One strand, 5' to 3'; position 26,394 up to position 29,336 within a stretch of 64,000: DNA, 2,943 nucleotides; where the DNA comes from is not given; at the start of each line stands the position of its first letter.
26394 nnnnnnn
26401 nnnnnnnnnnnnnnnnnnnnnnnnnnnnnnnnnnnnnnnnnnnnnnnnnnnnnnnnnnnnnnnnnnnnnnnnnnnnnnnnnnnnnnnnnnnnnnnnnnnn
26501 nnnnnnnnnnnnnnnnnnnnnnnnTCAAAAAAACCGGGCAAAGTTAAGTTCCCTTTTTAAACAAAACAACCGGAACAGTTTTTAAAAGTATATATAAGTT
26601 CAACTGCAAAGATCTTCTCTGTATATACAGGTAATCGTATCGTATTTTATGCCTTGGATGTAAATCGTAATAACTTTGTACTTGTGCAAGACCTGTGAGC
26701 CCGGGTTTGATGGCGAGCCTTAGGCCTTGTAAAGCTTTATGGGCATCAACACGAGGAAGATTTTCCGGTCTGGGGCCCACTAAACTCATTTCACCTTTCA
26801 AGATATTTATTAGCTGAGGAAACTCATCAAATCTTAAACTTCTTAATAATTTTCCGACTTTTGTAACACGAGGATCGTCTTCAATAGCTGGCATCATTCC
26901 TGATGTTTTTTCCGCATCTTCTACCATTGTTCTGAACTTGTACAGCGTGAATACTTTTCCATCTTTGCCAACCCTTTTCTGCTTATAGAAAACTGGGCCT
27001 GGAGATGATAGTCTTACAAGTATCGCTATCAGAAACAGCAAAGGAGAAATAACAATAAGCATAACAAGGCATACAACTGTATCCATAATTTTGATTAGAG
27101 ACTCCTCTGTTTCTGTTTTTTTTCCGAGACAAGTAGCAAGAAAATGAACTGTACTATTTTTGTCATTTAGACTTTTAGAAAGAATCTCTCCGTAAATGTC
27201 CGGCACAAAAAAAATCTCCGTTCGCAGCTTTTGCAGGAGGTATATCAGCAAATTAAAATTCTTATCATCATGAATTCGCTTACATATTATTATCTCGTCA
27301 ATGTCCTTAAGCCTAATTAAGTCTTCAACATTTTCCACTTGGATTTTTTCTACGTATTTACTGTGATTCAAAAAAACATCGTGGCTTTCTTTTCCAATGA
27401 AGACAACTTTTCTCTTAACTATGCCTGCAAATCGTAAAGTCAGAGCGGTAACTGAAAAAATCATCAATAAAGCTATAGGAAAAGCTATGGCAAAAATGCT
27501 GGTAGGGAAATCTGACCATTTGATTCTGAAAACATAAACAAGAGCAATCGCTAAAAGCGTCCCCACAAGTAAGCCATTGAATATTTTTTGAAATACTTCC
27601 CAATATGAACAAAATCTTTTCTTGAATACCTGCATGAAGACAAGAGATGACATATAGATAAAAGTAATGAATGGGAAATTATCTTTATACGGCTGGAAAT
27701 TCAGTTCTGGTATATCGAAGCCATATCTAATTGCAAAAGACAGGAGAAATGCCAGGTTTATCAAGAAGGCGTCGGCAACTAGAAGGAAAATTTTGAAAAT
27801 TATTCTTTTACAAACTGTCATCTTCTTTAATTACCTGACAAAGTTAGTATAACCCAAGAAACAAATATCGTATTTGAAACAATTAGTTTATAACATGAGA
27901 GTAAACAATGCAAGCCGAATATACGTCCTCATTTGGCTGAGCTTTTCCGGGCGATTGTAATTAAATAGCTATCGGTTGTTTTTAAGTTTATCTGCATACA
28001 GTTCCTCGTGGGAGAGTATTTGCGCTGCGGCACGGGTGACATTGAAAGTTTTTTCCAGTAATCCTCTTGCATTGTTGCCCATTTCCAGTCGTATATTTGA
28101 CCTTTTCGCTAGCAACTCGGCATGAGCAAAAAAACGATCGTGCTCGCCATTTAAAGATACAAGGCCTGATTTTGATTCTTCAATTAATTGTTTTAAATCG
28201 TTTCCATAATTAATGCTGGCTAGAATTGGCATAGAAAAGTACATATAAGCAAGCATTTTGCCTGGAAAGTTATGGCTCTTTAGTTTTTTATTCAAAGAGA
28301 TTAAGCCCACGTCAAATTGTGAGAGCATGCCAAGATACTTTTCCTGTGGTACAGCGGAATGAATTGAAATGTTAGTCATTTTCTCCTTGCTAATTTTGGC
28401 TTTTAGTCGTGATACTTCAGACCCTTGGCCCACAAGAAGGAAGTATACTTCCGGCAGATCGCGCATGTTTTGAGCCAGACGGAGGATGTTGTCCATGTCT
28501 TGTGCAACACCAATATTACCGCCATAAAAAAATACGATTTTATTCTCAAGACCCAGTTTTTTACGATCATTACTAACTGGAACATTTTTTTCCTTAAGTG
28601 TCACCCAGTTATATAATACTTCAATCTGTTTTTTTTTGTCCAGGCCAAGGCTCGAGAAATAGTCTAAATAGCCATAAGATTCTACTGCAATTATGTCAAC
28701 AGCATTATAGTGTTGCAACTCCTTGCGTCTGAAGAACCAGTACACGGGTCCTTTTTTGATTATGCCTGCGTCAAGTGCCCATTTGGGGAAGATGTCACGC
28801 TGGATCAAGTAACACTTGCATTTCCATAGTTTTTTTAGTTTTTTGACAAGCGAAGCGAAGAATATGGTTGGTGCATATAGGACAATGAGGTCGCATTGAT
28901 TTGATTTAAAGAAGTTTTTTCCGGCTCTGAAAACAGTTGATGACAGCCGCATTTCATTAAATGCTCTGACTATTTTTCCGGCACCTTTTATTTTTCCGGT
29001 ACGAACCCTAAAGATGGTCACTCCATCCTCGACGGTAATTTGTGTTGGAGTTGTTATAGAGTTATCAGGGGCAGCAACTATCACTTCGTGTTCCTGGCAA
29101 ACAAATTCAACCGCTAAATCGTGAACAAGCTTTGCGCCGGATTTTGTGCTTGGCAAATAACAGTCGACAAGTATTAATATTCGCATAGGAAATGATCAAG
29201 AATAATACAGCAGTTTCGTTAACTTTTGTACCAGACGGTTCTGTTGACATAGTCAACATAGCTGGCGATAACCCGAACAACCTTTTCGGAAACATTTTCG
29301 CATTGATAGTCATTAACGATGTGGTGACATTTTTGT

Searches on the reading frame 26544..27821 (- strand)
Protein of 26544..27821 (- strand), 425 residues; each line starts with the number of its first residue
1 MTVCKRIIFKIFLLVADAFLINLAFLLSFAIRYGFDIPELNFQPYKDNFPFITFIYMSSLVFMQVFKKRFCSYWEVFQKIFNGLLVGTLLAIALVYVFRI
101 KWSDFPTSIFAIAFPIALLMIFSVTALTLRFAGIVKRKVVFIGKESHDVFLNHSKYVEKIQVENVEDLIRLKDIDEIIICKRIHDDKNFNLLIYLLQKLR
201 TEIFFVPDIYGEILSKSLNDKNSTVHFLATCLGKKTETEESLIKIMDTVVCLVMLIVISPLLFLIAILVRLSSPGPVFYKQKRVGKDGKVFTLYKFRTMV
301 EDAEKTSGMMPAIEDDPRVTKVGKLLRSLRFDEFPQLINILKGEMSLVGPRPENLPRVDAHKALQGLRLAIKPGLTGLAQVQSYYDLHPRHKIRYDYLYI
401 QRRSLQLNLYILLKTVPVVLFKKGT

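Call 21: search_protein_families(library=pfam, proteins=[window:26544-27821:-], max_evalue=0.001)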
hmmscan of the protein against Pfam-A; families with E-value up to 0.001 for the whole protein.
window:26544-27821:- (425 aa): 1 family
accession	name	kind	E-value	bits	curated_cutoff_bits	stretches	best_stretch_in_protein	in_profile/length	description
PF02397.22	Bac_transf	-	5.7e-62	208.9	27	1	245-420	3-178/179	Bacterial sugar transferase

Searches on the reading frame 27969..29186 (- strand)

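Call 21: search_protein_families(library=pfam, proteins=[window:27969-29186:-], max_evalue=0.001)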
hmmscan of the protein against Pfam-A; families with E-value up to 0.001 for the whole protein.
window:27969-29186:- (405 aa): 3 families
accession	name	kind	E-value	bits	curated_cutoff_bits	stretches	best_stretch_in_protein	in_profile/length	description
PF00534.26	Glycos_transf_1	-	8.4e-10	38.9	26.4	1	206-374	4-170/172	Glycosyl transferases group 1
PF13692.12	Glyco_trans_1_4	-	1.5e-06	29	27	1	229-356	15-136/142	Glycosyl transferases group 1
PF13439.12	Glyco_transf_4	-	0.00053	20.5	28.5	0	19-197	6-168/170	Glycosyltransferase Family 4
